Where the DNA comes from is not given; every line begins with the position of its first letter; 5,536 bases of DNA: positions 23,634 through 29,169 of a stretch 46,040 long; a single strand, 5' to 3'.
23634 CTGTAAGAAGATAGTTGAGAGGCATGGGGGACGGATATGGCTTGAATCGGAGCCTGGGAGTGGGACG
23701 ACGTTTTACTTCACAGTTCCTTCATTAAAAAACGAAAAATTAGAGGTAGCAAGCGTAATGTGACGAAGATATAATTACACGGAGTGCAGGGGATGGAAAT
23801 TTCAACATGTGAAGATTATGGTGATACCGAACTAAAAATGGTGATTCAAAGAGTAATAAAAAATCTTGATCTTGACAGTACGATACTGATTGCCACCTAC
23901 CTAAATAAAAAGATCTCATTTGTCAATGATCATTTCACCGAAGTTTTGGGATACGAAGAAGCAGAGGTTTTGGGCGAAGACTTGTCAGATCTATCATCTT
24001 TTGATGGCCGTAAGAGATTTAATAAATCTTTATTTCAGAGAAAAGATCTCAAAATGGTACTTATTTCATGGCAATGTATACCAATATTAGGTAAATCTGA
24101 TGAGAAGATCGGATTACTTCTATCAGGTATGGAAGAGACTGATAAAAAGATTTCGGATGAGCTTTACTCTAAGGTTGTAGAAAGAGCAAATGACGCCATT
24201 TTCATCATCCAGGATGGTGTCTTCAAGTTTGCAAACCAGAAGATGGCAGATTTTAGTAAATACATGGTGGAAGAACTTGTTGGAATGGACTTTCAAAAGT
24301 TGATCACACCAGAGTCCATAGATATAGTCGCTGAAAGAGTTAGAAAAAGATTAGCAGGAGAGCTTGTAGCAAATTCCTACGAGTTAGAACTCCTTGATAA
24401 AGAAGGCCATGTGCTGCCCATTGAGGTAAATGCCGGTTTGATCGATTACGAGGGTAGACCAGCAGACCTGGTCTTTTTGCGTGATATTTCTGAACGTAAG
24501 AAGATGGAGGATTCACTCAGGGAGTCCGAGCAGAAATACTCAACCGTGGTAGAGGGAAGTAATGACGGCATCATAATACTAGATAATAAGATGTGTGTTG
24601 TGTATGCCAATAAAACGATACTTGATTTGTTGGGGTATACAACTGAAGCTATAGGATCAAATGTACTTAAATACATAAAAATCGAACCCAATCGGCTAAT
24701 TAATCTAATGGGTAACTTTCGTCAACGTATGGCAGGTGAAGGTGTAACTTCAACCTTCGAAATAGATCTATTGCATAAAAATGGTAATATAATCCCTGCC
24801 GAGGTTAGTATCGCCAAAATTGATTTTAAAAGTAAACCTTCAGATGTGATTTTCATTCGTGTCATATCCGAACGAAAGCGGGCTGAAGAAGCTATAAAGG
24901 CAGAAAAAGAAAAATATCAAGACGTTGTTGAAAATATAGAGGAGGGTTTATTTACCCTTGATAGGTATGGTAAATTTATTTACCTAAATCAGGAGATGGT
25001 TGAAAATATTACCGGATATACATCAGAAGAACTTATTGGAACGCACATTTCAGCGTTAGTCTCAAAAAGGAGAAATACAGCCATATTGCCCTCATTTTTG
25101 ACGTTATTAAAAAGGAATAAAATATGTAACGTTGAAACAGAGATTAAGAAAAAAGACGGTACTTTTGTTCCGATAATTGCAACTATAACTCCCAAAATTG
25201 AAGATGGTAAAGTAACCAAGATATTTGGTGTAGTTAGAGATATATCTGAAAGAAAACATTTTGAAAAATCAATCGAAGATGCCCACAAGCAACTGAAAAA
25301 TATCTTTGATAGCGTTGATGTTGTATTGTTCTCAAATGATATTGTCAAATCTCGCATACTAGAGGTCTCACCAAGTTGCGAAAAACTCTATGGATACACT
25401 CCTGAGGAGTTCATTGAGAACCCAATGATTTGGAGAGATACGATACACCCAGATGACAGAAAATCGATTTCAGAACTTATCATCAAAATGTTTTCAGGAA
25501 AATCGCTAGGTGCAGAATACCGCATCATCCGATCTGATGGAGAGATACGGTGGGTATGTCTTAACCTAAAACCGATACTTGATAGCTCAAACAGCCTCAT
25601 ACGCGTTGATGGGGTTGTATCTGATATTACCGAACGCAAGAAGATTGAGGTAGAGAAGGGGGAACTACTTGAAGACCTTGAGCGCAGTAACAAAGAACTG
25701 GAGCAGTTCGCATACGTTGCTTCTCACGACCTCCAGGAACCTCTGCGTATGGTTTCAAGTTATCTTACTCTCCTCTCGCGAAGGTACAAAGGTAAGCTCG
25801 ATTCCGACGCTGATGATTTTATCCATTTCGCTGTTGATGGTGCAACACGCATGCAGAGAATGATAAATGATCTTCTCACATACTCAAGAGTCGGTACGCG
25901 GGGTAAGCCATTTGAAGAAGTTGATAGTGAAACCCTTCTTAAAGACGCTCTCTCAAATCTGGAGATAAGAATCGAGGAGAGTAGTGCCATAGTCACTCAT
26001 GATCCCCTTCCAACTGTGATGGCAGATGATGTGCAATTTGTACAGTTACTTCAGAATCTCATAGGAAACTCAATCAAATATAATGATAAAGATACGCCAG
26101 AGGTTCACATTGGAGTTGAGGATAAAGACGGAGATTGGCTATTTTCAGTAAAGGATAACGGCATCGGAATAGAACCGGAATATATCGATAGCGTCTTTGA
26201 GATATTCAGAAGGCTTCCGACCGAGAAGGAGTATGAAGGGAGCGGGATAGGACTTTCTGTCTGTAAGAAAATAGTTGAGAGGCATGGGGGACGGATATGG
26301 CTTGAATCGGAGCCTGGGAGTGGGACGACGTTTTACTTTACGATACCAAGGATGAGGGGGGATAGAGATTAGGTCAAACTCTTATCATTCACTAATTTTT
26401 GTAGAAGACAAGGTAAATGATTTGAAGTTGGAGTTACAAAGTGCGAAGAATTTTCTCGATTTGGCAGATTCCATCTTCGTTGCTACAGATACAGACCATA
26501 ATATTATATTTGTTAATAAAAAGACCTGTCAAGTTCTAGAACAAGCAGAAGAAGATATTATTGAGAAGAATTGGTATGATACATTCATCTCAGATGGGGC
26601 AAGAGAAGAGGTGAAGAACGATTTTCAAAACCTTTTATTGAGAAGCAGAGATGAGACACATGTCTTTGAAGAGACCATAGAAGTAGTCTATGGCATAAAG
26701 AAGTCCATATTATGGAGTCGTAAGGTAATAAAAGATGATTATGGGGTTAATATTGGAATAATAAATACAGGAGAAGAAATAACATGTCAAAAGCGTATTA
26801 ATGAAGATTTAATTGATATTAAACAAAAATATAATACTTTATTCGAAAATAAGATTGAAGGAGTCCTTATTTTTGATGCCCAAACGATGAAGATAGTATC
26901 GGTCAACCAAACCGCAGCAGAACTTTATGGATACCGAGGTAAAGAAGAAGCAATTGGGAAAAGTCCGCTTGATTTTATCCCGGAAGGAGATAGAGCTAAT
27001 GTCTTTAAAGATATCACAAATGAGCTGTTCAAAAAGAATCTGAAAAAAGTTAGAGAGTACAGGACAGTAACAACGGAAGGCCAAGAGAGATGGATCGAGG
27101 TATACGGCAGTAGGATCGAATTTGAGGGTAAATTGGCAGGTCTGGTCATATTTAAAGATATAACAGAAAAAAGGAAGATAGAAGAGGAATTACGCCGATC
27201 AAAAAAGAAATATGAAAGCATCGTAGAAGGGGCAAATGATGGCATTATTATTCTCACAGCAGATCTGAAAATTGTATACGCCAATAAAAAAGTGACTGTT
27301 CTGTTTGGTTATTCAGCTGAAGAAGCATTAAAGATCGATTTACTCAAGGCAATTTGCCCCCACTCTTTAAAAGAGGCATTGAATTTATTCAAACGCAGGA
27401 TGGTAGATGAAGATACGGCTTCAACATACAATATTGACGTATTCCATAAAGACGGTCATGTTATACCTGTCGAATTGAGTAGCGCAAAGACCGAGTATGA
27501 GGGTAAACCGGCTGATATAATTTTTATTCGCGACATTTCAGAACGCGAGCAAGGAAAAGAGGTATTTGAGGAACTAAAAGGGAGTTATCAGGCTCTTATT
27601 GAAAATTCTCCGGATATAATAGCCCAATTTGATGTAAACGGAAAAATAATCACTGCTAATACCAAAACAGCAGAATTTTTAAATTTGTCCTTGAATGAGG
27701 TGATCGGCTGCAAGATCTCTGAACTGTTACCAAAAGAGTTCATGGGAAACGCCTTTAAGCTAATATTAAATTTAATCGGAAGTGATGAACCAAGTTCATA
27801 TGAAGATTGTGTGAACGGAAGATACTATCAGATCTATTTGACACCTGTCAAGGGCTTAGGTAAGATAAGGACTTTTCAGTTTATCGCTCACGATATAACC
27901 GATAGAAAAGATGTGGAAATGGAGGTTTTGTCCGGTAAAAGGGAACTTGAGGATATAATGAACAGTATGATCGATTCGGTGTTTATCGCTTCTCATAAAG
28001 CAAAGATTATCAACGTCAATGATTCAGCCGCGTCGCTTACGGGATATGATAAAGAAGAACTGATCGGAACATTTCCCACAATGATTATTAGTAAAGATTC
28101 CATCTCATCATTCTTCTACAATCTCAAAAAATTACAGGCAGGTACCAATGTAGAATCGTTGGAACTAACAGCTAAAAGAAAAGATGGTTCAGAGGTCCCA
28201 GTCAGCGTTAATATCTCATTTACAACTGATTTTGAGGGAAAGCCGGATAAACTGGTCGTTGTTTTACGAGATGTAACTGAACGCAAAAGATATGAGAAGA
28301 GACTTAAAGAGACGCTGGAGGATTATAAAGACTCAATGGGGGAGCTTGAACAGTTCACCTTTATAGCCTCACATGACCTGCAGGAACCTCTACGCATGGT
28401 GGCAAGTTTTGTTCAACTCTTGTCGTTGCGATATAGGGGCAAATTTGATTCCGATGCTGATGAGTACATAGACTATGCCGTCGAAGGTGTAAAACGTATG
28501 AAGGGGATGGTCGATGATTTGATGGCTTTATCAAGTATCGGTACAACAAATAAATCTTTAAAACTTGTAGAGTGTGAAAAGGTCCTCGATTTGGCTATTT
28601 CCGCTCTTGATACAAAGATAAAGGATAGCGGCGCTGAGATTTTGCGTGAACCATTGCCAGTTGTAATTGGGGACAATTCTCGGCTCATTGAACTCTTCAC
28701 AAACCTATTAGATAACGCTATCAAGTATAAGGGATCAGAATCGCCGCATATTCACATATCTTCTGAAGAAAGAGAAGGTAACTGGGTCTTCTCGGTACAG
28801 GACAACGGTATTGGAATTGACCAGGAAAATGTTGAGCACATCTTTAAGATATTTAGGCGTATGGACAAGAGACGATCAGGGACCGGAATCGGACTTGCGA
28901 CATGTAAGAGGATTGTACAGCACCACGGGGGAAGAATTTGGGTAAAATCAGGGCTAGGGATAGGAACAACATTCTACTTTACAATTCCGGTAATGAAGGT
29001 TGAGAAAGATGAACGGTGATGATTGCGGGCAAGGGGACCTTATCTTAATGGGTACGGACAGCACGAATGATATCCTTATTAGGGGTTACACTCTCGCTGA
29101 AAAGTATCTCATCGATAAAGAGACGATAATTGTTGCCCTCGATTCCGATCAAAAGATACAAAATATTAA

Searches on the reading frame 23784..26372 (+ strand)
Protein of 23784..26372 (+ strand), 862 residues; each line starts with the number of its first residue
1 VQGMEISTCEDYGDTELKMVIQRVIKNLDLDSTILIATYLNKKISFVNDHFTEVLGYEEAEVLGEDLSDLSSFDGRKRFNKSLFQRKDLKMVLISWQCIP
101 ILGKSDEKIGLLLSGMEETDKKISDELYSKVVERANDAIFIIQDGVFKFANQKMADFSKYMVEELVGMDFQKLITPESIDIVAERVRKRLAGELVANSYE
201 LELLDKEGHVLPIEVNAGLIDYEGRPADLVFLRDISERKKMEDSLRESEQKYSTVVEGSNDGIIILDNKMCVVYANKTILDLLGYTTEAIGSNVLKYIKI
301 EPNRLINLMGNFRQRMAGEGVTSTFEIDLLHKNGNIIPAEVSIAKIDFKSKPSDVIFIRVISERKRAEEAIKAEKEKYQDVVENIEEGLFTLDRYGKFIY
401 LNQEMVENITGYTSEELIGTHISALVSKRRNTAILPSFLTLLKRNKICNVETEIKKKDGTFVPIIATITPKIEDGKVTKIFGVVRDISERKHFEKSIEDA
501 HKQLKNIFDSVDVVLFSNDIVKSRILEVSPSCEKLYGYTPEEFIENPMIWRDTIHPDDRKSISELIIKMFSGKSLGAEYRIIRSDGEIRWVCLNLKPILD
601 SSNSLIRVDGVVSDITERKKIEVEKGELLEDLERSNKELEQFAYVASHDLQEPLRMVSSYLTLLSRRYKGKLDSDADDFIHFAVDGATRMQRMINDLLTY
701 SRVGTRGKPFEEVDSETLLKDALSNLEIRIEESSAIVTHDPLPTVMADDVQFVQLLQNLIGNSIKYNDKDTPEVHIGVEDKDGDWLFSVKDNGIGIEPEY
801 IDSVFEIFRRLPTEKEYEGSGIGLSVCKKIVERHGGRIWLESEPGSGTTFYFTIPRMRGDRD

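Call 17: search_protein_families(library=pfam, proteins=[window:23784-26372:+], max_evalue=0.001)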
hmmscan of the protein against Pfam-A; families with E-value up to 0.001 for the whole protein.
window:23784-26372:+ (862 aa): 9 families
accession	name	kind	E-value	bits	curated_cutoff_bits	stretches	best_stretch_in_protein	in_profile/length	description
PF13426.13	PAS_9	-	6.3e-52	174.6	27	5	387-489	2-103/103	PAS domain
PF00989.32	PAS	-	1.1e-47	161.2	22.6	5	377-487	2-113/113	PAS fold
PF08447.18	PAS_3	-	5.1e-43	145.7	25.6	2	526-612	2-89/89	PAS fold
PF08448.16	PAS_4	-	4e-30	104.7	23.1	3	383-491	2-109/110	PAS fold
PF02518.31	HATPase_c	-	1.4e-29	103.2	26.4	1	748-856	2-109/111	Histidine kinase-, DNA gyrase B-, and HSP90-like ATPase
PF13188.13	PAS_8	-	1.1e-27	95.4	21.8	1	251-293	2-42/65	PAS domain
PF00512.31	HisKA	-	3.7e-11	43.3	26.9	1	639-704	2-64/66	His Kinase A (phospho-acceptor) domain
PF12860.13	PAS_7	-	0.00022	21.8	27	0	260-290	5-35/115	PAS fold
PF14501.12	HATPase_c_5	-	0.00081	19.7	22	0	751-843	5-91/102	GHKL domain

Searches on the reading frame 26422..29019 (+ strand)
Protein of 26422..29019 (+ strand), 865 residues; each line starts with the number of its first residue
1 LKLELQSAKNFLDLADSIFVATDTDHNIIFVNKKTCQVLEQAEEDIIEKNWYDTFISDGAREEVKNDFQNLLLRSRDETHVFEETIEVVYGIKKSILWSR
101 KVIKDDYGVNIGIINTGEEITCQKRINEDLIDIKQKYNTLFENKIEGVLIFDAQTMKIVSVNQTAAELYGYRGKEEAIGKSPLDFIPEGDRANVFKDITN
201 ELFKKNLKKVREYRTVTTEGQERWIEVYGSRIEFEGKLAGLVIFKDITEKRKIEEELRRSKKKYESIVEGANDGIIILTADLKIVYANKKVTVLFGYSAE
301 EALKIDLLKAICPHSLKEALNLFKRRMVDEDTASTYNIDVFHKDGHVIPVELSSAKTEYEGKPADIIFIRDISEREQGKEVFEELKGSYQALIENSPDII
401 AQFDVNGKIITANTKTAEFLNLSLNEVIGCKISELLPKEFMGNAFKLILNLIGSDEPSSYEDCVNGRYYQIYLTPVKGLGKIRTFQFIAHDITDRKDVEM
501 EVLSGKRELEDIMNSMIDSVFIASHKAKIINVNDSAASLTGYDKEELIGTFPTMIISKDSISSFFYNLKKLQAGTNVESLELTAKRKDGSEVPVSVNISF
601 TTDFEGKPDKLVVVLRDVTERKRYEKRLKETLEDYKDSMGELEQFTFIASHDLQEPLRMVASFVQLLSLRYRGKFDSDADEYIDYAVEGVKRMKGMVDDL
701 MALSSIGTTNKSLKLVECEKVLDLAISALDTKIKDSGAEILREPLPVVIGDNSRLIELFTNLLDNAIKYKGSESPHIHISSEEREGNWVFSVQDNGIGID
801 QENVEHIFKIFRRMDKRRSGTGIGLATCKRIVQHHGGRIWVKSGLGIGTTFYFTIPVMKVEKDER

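Call 17: search_protein_families(library=pfam, proteins=[window:26422-29019:+], max_evalue=0.001)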
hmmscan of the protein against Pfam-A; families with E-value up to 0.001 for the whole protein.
window:26422-29019:+ (865 aa): 13 families
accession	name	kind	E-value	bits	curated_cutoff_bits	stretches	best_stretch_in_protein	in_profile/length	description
PF00989.32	PAS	-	4e-57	191.6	22.6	5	263-371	2-112/113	PAS fold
PF13426.13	PAS_9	-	2.3e-53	179.2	27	4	518-620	2-103/103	PAS domain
PF08448.16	PAS_4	-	6e-41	139.6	23.1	4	394-496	2-109/110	PAS fold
PF13188.13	PAS_8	-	2.4e-33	113.3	21.8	3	263-321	2-59/65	PAS domain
PF02518.31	HATPase_c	-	5.7e-29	101.2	26.4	1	750-857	1-109/111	Histidine kinase-, DNA gyrase B-, and HSP90-like ATPase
PF08447.18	PAS_3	-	5.9e-27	94.2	25.6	3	529-614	1-88/89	PAS fold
PF24820.1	Diguanyl_cycl_sensor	-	5.2e-15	55.8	28.1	1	513-617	2-109/109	Diguanylate cyclase-like sensor domain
PF12860.13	PAS_7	-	6.5e-12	46.1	27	1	146-255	6-115/115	PAS fold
PF18095.7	PAS_12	-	1e-09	38.6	22.6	0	512-598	51-135/153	UPF0242 C-terminal PAS-like domain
PF00512.31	HisKA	-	3.1e-08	34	26.9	1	643-707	3-64/66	His Kinase A (phospho-acceptor) domain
PF14501.12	HATPase_c_5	-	2.4e-06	27.8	22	1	755-840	6-87/102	GHKL domain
PF14598.12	PAS_11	-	1.4e-05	25.5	25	0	524-572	9-57/109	PAS domain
PF13589.12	HATPase_c_3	-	0.00047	20.6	25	0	761-819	9-71/137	Histidine kinase-, DNA gyrase B-, and HSP90-like ATPase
